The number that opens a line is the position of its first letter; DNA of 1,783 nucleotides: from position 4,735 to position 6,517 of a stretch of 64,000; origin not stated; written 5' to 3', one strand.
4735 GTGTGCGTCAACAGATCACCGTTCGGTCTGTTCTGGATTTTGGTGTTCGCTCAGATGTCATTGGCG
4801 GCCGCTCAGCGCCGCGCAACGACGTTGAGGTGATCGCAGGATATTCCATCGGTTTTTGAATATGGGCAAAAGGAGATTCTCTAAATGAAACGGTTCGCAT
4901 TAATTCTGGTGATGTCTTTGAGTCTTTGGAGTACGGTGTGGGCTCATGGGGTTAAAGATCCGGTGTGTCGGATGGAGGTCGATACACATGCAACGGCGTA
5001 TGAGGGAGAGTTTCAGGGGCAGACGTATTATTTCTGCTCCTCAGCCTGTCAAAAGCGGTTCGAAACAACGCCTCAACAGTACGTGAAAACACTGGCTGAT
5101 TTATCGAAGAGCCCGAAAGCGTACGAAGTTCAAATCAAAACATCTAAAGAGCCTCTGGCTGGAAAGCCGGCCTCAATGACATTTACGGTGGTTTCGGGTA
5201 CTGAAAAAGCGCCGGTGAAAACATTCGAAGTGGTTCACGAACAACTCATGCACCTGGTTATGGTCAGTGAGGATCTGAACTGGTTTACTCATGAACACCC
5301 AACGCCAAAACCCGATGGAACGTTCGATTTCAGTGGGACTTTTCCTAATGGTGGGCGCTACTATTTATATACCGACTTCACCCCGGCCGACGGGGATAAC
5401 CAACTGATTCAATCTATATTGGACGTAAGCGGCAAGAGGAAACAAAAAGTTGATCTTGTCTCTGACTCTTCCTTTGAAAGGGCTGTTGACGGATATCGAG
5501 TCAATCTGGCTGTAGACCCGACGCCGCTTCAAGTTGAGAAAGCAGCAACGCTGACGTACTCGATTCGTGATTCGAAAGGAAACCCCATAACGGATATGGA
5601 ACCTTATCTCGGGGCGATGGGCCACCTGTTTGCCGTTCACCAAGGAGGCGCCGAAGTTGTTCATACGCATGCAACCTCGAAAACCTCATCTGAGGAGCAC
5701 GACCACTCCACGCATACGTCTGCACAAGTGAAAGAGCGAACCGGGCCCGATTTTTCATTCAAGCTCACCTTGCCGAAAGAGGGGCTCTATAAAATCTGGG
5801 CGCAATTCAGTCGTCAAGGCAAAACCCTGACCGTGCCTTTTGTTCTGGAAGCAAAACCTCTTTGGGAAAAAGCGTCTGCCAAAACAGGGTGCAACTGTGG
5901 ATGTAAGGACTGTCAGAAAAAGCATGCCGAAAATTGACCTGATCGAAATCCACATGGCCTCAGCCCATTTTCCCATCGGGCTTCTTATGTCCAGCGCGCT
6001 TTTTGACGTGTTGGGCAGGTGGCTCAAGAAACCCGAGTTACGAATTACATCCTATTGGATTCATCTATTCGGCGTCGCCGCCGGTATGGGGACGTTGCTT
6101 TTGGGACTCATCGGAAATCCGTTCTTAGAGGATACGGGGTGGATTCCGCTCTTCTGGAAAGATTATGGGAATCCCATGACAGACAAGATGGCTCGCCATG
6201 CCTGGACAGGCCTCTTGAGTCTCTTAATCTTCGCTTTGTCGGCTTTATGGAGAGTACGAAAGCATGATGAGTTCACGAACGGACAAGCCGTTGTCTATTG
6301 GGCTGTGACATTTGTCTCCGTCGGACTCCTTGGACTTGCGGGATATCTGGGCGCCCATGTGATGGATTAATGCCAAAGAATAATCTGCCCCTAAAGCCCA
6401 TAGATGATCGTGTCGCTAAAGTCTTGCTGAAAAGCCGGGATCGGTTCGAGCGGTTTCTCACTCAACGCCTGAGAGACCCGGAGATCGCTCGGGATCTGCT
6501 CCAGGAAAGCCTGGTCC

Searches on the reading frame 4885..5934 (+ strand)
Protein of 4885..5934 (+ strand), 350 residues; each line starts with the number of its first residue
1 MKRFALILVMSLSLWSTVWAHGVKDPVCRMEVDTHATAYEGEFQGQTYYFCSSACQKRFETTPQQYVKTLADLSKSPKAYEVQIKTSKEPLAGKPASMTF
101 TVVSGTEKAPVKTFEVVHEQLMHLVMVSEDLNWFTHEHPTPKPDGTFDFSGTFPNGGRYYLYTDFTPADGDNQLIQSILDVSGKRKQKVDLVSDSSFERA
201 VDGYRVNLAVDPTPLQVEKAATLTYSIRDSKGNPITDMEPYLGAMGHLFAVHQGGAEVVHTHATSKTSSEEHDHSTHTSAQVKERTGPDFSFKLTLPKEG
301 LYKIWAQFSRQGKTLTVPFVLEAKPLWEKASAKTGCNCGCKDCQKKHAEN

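Call 3: search_protein_families(library=pfam, proteins=[window:4885-5934:+], max_evalue=0.01)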
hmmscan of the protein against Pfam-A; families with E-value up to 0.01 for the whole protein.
window:4885-5934:+ (350 aa): 2 families
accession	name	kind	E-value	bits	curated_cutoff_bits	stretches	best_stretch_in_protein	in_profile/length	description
PF04945.19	YHS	-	4.6e-14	52.6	30.3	1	23-68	1-45/47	YHS domain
PF25275.1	Golvesin_C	-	0.0037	17.8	31.6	0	263-322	18-76/132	Golvesin C-terminal domain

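Call 4: search_protein_families(library=ncbifam, proteins=[window:4885-5934:+], max_evalue=0.01)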
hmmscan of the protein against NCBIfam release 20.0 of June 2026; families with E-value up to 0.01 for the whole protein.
window:4885-5934:+ (350 aa): 0 families

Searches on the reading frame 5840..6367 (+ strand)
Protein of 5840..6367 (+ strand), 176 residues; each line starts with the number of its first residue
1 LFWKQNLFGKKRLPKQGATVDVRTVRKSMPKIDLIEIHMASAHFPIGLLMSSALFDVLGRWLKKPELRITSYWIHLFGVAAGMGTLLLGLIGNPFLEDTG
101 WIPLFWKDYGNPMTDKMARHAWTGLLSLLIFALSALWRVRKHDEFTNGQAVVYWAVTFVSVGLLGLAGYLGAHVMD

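Call 3: search_protein_families(library=pfam, proteins=[window:5840-6367:+], max_evalue=0.01)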
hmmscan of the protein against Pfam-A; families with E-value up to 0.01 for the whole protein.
window:5840-6367:+ (176 aa): 1 family
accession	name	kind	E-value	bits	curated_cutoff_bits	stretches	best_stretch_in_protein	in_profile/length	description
PF09990.14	DUF2231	-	3.2e-14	53.6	26.4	1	37-174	4-129/139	Predicted membrane protein (DUF2231)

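Call 4: search_protein_families(library=ncbifam, proteins=[window:5840-6367:+], max_evalue=0.01)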
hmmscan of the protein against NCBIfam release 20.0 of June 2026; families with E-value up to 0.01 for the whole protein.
window:5840-6367:+ (176 aa): 0 families
